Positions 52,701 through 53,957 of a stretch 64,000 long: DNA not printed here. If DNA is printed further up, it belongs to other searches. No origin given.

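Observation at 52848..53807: OTCase homolog at the canonical argF slot has lost the textbook carbamoyltransferase motifs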

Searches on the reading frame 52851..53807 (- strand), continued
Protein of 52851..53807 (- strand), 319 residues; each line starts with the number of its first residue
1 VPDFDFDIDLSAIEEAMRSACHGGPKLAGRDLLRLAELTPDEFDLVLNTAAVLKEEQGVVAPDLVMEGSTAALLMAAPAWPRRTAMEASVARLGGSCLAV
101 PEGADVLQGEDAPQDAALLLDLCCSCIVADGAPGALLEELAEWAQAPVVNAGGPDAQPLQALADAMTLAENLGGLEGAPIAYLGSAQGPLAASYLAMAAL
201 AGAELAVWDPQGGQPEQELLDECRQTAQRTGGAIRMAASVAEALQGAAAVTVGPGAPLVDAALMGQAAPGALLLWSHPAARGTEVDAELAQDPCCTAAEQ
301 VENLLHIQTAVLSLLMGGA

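Call 43: find_homologous_proteins(query=P0009, max_evalue=1e-40)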
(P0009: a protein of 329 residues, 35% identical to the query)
Query P0009 (329 aa): 7472 proteins with E <= 1e-40 among 8000 candidates; the best 120 are listed.
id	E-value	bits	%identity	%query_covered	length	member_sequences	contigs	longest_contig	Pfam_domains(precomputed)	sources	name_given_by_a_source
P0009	1.3e-214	729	100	100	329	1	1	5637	PF00185.31,PF02729.27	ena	-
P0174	6.8e-162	556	81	95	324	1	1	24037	PF00185.31,PF02729.27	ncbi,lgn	-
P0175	1.4e-159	548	80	94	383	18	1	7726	PF00185.31,PF02729.27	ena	-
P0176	2.6e-135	469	67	89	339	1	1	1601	PF00185.31,PF02729.27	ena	-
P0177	1.1e-131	457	66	93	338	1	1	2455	PF00185.31,PF02729.27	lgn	-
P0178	1.9e-128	446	64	93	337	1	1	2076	PF00185.31,PF02729.27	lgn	-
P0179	2.7e-128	446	64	93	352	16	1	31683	PF00185.31,PF02729.27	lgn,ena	-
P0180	2.5e-121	423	61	96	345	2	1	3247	PF00185.31,PF02729.27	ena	-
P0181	2.1e-120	420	61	90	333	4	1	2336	PF00185.31,PF02729.27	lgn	-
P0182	8.0e-120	418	63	93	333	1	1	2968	PF00185.31,PF02729.27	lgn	-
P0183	1.7e-118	413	62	89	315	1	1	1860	PF00185.31,PF02729.27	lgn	-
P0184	1.7e-118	413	50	95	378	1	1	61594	PF00185.31,PF02729.27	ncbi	-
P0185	2.6e-118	413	61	94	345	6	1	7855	PF00185.31,PF02729.27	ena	-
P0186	3.9e-118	412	58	99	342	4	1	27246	PF00185.31,PF02729.27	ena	-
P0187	5.0e-118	412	60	90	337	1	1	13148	PF00185.31,PF02729.27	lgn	-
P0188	9.5e-118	411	63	93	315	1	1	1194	PF00185.31,PF02729.27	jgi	-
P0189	2.6e-117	409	62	93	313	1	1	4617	PF00185.31,PF02729.27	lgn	-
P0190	6.4e-117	408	60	94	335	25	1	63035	PF00185.31,PF02729.27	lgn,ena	-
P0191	8.8e-117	408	59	93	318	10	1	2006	PF00185.31,PF02729.27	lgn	-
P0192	3.1e-116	406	61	90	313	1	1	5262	PF00185.31,PF02729.27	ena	-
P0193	4.6e-116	405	61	90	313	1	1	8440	PF00185.31,PF02729.27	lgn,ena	-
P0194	7.5e-116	405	60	100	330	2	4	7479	PF00185.31,PF02729.27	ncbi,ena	-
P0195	8.6e-116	404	60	90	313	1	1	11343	PF00185.31,PF02729.27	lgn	-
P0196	1.2e-115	404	60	90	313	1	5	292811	PF00185.31,PF02729.27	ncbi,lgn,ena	-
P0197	1.2e-115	404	60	90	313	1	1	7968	PF00185.31,PF02729.27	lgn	-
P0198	1.6e-115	404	60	90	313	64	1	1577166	PF00185.31,PF02729.27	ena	-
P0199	2.1e-115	403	60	90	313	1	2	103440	PF00185.31,PF02729.27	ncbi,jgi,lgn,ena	jgi:ornithine carbamoyltransferase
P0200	2.5e-115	403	60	90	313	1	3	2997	PF00185.31,PF02729.27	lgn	-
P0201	3.8e-115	402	61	93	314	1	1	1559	PF00185.31,PF02729.27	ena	-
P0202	5.5e-115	402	60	90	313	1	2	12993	PF00185.31,PF02729.27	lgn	-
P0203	7.4e-115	401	60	90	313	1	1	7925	PF00185.31,PF02729.27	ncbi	ncbi:MAG: ornithine carbamoyltransferase [Coriobacteriales bacterium]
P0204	8.0e-115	401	60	90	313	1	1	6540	PF00185.31,PF02729.27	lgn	-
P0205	8.1e-115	401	60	90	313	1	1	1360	PF00185.31,PF02729.27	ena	-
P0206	8.9e-115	401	59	93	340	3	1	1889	PF00185.31,PF02729.27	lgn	-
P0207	9.2e-115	401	60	89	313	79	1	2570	PF00185.31,PF02729.27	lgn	-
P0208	1.0e-114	401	60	90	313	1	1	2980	PF00185.31,PF02729.27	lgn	-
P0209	1.1e-114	401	60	90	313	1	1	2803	PF00185.31,PF02729.27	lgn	-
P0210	1.4e-114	400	60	90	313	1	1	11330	PF00185.31,PF02729.27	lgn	-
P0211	1.5e-114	400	61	94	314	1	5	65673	PF00185.31,PF02729.27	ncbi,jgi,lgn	jgi:ornithine carbamoyltransferase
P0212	3.4e-114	399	60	89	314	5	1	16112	PF00185.31,PF02729.27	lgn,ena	-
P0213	4.1e-114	399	60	89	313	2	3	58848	PF00185.31,PF02729.27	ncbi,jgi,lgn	ncbi:MAG: ornithine carbamoyltransferase [Coriobacteriales bacterium]|jgi:ornithine carbamoyltransfe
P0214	5.1e-114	399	60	90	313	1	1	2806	PF00185.31,PF02729.27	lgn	-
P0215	6.4e-114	398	60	90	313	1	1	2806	PF00185.31,PF02729.27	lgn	-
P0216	6.8e-114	398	60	90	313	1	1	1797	PF00185.31,PF02729.27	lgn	-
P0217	6.9e-114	398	60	94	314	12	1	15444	PF00185.31,PF02729.27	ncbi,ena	-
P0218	6.9e-114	398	60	90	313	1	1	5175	PF00185.31,PF02729.27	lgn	-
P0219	6.9e-114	398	60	90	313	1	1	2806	PF00185.31,PF02729.27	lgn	-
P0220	7.0e-114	398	60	90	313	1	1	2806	PF00185.31,PF02729.27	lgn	-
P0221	7.1e-114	398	60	90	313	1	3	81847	PF00185.31,PF02729.27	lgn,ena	-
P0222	7.1e-114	398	60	90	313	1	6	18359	PF00185.31,PF02729.27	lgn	-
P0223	7.1e-114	398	60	90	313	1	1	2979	PF00185.31,PF02729.27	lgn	-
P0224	8.9e-114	398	59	89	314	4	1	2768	PF00185.31,PF02729.27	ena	-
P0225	9.4e-114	398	60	90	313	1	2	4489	PF00185.31,PF02729.27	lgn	-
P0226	9.6e-114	398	60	90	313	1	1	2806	PF00185.31,PF02729.27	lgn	-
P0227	9.7e-114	398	60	90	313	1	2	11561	PF00185.31,PF02729.27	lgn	-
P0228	9.7e-114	398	60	90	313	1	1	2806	PF00185.31,PF02729.27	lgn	-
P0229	9.7e-114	398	60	90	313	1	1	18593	PF00185.31,PF02729.27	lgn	-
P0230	9.7e-114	398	59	90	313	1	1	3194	PF00185.31,PF02729.27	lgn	-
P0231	9.7e-114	398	60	90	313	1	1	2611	PF00185.31,PF02729.27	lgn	-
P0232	1.2e-113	397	61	94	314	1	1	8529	PF00185.31,PF02729.27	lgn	-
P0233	1.7e-113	397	61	90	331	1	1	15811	PF00185.31,PF02729.27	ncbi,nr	ncbi:MAG: ornithine carbamoyltransferase [Coriobacteriaceae bacterium]|nr:ornithine carbamoyltransfe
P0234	1.8e-113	397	60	95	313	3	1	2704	PF00185.31,PF02729.27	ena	-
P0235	2.1e-113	397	61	90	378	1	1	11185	PF00185.31,PF02729.27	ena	-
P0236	2.5e-113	396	60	90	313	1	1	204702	PF00185.31,PF02729.27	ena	-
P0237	2.6e-113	396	59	90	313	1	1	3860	PF00185.31,PF02729.27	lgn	-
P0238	2.6e-113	396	60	90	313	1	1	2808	PF00185.31,PF02729.27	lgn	-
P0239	2.6e-113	396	59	90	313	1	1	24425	PF00185.31,PF02729.27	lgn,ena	-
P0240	2.7e-113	396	59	90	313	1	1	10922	PF00185.31,PF02729.27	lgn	-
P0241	3.6e-113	396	59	90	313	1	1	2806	PF00185.31,PF02729.27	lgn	-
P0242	4.3e-113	396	60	93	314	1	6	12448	PF00185.31,PF02729.27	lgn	-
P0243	4.7e-113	395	59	90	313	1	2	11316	PF00185.31,PF02729.27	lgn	-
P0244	6.3e-113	395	59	90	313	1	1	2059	PF00185.31,PF02729.27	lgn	-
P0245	6.9e-113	395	60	94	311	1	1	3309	PF00185.31,PF02729.27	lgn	-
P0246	8.3e-113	395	59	94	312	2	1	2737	PF00185.31,PF02729.27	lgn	-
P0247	8.5e-113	395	60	93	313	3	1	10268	PF00185.31,PF02729.27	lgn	-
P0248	8.9e-113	395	61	93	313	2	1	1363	PF00185.31,PF02729.27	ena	-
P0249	9.3e-113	395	59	90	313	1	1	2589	PF00185.31,PF02729.27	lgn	-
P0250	9.5e-113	394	59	90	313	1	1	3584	PF00185.31,PF02729.27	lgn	-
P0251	1.1e-112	394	59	93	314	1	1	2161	PF00185.31,PF02729.27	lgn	-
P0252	1.3e-112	394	60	90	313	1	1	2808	PF00185.31,PF02729.27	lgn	-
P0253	1.7e-112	394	61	93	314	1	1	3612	PF00185.31,PF02729.27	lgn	-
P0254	1.7e-112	394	59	90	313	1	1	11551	PF00185.31,PF02729.27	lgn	-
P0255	2.5e-112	393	60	93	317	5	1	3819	PF00185.31,PF02729.27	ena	-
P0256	4.6e-112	392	60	94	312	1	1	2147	PF00185.31,PF02729.27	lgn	-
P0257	5.2e-112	392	59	93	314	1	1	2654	PF00185.31,PF02729.27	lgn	-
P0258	5.4e-112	392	61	94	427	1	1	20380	PF00185.31,PF02729.27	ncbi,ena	-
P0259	5.9e-112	392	59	90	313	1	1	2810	PF00185.31,PF02729.27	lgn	-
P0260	7.1e-112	392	58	97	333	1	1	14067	PF00185.31,PF02729.27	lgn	-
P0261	7.4e-112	392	58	94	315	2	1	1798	PF00185.31,PF02729.27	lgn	-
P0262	7.9e-112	391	61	93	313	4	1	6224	PF00185.31,PF02729.27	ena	-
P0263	1.0e-111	391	60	93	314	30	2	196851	PF00185.31,PF02729.27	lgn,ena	-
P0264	1.1e-111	391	60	93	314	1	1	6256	PF00185.31,PF02729.27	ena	-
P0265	2.5e-111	390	60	94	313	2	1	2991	PF00185.31,PF02729.27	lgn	-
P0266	3.4e-111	389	60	93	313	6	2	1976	PF00185.31,PF02729.27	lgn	-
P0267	6.8e-111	388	58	89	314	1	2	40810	PF00185.31,PF02729.27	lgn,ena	-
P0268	7.2e-111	388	60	93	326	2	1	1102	PF00185.31,PF02729.27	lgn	-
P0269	9.8e-111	388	60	93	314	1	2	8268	PF00185.31,PF02729.27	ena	-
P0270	1.4e-110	387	60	95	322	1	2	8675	PF00185.31,PF02729.27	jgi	jgi:ornithine carbamoyltransferase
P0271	3.2e-110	386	57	95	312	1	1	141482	PF00185.31,PF02729.27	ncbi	-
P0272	1.0e-109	385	56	89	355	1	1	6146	PF00185.31,PF02729.27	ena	-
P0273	1.2e-109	384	58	93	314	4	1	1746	PF00185.31,PF02729.27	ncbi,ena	-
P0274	1.2e-109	384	58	93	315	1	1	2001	PF00185.31,PF02729.27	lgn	-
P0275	1.3e-109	384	58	94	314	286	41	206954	PF00185.31,PF02729.27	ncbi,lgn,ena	-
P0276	1.3e-109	384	60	93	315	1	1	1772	PF00185.31,PF02729.27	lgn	-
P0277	2.4e-109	383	58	95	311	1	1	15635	PF00185.31,PF02729.27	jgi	-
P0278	2.5e-109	383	59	94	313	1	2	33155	PF00185.31,PF02729.27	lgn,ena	-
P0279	4.9e-109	382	58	94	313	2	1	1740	PF00185.31,PF02729.27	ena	-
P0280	7.7e-109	382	60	93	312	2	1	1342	PF00185.31,PF02729.27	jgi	jgi:ornithine carbamoyltransferase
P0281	1.3e-108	381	58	93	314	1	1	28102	PF00185.31,PF02729.27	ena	-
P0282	1.7e-108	381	59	93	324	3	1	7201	PF00185.31,PF02729.27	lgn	-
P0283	2.3e-108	380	58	95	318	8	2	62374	PF00185.31,PF02729.27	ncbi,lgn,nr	ncbi:MAG: ornithine carbamoyltransferase [Actinomycetota bacterium]|nr:ornithine carbamoyltransferas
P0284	8.4e-108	378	59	93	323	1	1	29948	PF00185.31,PF02729.27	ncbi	-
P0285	8.6e-108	378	57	93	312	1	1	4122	PF00185.31,PF02729.27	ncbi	-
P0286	1.1e-107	378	60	93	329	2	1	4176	PF00185.31,PF02729.27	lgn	-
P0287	1.2e-107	378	58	93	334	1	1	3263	PF00185.31,PF02729.27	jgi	jgi:ornithine carbamoyltransferase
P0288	2.6e-107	377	57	89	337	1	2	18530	PF00185.31,PF02729.27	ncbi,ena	-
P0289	2.8e-107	377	59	93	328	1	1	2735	PF00185.31,PF02729.27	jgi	-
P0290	3.2e-107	376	55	90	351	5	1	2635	PF00185.31,PF02729.27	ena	-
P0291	3.6e-107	376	58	93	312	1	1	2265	PF00185.31,PF02729.27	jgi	-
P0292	4.3e-107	376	57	93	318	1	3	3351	PF00185.31,PF02729.27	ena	-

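Call 44: list_cluster_members(proteins=[P0203, P0213, P0233, P0174, P0184, P0194, P0196, P0199, P0211, P0217])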
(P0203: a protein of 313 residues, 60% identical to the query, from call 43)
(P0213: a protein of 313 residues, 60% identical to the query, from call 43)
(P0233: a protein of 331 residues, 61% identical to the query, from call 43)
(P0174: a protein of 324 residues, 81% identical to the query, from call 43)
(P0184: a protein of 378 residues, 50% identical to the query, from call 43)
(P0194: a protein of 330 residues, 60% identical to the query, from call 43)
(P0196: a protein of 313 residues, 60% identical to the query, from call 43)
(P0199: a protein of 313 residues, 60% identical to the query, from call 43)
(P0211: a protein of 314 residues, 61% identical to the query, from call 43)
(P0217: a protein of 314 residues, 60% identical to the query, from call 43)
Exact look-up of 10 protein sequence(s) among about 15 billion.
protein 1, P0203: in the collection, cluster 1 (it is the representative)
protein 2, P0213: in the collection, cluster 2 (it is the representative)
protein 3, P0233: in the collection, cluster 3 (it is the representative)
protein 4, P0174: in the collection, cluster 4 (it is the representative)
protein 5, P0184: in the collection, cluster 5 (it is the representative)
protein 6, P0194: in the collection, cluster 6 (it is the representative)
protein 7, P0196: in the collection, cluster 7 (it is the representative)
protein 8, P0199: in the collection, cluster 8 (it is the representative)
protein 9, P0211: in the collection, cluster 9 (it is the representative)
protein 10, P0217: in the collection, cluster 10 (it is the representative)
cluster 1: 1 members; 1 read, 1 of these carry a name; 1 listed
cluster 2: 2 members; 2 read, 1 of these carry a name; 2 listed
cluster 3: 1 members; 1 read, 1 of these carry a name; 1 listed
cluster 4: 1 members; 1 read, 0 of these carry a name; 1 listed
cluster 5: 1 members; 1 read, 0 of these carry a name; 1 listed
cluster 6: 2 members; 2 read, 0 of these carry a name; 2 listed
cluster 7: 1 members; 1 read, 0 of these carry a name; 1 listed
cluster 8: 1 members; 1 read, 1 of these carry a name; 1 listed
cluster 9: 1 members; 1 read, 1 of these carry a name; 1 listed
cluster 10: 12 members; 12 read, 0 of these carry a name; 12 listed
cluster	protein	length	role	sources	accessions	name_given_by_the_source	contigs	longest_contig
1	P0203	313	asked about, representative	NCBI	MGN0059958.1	MAG: ornithine carbamoyltransferase [Coriobacteriales bacterium]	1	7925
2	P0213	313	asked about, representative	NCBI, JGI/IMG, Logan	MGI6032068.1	MAG: ornithine carbamoyltransferase [Coriobacteriales bacterium] | ornithine carbamoyltransferase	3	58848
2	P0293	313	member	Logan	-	-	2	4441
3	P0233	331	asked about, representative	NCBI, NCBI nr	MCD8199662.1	MAG: ornithine carbamoyltransferase [Coriobacteriaceae bacterium] | ornithine carbamoyltransferase [Coriobacteriaceae bacterium]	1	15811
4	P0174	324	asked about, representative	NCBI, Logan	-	-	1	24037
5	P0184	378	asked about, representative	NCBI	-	-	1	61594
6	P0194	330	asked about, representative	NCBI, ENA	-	-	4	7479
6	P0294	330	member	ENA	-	-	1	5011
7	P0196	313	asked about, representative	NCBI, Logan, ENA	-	-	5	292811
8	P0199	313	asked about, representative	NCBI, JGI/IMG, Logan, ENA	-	ornithine carbamoyltransferase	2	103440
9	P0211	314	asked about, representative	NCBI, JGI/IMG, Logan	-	ornithine carbamoyltransferase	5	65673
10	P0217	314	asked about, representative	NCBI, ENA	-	-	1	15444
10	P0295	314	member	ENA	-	-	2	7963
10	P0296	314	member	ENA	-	-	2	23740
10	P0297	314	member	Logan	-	-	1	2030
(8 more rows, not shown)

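Call 45: find_encoding_contigs(protein=P0213, flank=10000, max_places=2)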
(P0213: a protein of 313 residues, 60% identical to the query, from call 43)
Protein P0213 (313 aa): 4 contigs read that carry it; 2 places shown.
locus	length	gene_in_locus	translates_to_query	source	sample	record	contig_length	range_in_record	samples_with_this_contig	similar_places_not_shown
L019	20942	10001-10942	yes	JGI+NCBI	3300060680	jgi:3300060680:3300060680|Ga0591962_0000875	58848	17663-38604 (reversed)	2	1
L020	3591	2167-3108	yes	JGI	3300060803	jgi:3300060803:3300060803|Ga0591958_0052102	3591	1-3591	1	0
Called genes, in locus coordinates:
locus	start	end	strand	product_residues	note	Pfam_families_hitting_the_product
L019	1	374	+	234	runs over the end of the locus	PF04298:Zn_peptidase_2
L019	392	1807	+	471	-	PF13742:tRNA_anti_2, PF01336:tRNA_anti-codon, PF02601:Exonuc_VII_L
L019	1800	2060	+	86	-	PF02609:Exonuc_VII_S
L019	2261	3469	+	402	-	PF00871:Acetate_kinase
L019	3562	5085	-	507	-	PF00300:His_Phos_1 (weak), PF05235:CHAD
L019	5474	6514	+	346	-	PF01118:Semialdhyde_dh, PF22698:Semialdhyde_dhC_1, PF02774:Semialdhyde_dhC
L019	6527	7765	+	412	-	PF01960:ArgJ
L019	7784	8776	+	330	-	PF00696:AA_kinase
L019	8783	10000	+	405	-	PF00202:Aminotran_3, PF00155:Aminotran_1_2 (faint)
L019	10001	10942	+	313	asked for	PF02729:OTCace_N, PF00185:OTCace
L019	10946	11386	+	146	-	PF01316:Arg_repressor, PF02863:Arg_repressor_C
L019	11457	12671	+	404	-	PF00764:Arginosuc_synth, PF20979:Arginosuc_syn_C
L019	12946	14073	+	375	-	PF01757:Acyl_transf_3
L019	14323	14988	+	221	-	PF12724:Flavodoxin_5 (faint), PF12682:Flavodoxin_4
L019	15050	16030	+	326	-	PF12724:Flavodoxin_5 (faint), PF12682:Flavodoxin_4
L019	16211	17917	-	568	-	PF00474:SSF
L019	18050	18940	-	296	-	PF00753:Lactamase_B, PF23023:Anti-Pycsar_Apyc1, PF12706:Lactamase_B_2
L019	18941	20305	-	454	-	PF01637:ATPase_2, PF13191:AAA_16, PF13401:AAA_22, PF03008:DUF234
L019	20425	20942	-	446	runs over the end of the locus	PF00209:SNF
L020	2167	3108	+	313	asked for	PF02729:OTCace_N, PF00185:OTCace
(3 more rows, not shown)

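Call 46: find_encoding_contigs(protein=P0203, flank=10000, max_places=2)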
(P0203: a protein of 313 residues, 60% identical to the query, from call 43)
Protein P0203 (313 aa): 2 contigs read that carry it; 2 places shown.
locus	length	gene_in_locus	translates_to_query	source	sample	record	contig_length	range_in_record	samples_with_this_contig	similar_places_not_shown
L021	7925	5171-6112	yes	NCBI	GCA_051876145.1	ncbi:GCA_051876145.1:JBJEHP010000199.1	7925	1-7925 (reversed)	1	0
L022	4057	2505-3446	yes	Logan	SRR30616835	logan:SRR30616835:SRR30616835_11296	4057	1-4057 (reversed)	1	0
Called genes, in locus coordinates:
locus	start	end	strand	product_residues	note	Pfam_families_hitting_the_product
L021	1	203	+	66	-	PF02609:Exonuc_VII_S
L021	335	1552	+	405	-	PF00871:Acetate_kinase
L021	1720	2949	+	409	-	PF01960:ArgJ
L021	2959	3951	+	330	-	PF00696:AA_kinase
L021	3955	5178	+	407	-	PF00202:Aminotran_3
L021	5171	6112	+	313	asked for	PF02729:OTCace_N, PF00185:OTCace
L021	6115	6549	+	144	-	PF01316:Arg_repressor, PF02863:Arg_repressor_C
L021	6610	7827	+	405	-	PF00764:Arginosuc_synth, PF20979:Arginosuc_syn_C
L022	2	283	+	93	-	?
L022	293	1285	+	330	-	PF00696:AA_kinase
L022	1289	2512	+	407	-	PF00202:Aminotran_3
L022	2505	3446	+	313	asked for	PF02729:OTCace_N, PF00185:OTCace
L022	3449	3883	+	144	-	PF01316:Arg_repressor, PF02863:Arg_repressor_C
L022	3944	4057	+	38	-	?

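Call 49: find_encoding_contigs(protein=P0170, flank=10000, max_places=2)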
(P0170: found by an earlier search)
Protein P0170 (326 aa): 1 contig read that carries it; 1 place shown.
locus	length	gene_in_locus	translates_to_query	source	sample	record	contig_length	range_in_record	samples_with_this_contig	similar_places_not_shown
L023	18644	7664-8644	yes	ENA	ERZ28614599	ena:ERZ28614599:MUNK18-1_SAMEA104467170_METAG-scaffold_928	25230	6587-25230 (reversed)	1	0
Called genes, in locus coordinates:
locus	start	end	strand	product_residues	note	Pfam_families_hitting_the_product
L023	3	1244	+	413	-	?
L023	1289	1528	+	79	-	PF02609:Exonuc_VII_S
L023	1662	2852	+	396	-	PF00871:Acetate_kinase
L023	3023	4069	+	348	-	PF01118:Semialdhyde_dh, PF22698:Semialdhyde_dhC_1, PF02774:Semialdhyde_dhC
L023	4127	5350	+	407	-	PF01960:ArgJ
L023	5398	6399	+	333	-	PF00696:AA_kinase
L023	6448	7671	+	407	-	PF00202:Aminotran_3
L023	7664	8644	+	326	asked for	PF02729:OTCace_N, PF00185:OTCace (weak)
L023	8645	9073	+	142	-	PF01316:Arg_repressor, PF02863:Arg_repressor_C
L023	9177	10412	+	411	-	PF00764:Arginosuc_synth, PF20979:Arginosuc_syn_C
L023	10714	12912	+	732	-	PF02386:TrkH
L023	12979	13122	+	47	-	-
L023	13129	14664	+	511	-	PF02386:TrkH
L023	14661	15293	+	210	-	-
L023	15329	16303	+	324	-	PF03193:RsgA_GTPase, PF00005:ABC_tran (faint), PF01926:MMR_HSR1 (weak)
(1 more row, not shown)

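Call 53: find_encoding_contigs(protein=P0190, flank=10000, max_places=2)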
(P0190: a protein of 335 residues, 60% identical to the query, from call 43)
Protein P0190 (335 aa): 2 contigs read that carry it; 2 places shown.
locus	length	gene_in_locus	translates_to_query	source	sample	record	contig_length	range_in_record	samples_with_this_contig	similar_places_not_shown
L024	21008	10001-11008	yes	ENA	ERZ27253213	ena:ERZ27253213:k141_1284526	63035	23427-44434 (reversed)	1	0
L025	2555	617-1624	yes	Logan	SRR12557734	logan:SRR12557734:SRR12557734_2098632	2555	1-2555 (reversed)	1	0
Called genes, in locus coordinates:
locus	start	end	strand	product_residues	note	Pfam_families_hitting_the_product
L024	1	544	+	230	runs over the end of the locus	PF00005:ABC_tran, PF13304:AAA_21 (faint)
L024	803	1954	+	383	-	PF01612:DNA_pol_A_exo1, PF00570:HRDC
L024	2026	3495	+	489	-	PF13742:tRNA_anti_2, PF01336:tRNA_anti-codon (weak), PF02601:Exonuc_VII_L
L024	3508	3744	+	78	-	PF02609:Exonuc_VII_S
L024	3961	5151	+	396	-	PF00871:Acetate_kinase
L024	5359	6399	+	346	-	PF01118:Semialdhyde_dh, PF22698:Semialdhyde_dhC_1, PF02774:Semialdhyde_dhC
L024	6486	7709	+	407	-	PF01960:ArgJ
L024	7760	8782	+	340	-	PF00696:AA_kinase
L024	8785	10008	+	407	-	PF00202:Aminotran_3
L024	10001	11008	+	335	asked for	PF02729:OTCace_N, PF00185:OTCace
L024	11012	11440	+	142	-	PF01316:Arg_repressor, PF02863:Arg_repressor_C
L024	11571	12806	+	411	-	PF00764:Arginosuc_synth, PF20979:Arginosuc_syn_C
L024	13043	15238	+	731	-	PF02386:TrkH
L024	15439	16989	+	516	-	PF02386:TrkH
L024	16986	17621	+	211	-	-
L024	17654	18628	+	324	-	PF03193:RsgA_GTPase, PF00005:ABC_tran (weak)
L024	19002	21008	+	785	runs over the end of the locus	PF03477:ATP-cone, PF13597:NRDD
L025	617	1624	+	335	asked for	PF02729:OTCace_N, PF00185:OTCace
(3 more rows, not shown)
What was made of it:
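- On Ornithine carbamoyltransferase (EC 2.1.3.3, TIGR00658/NF001986): The same slot holds canonical argF in L019, L021 and L024 (calls 45, 46, 53).
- L024 shares synteny from the RNase D-like gene to nrdD but carries canonical argF P0190 (call 53).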
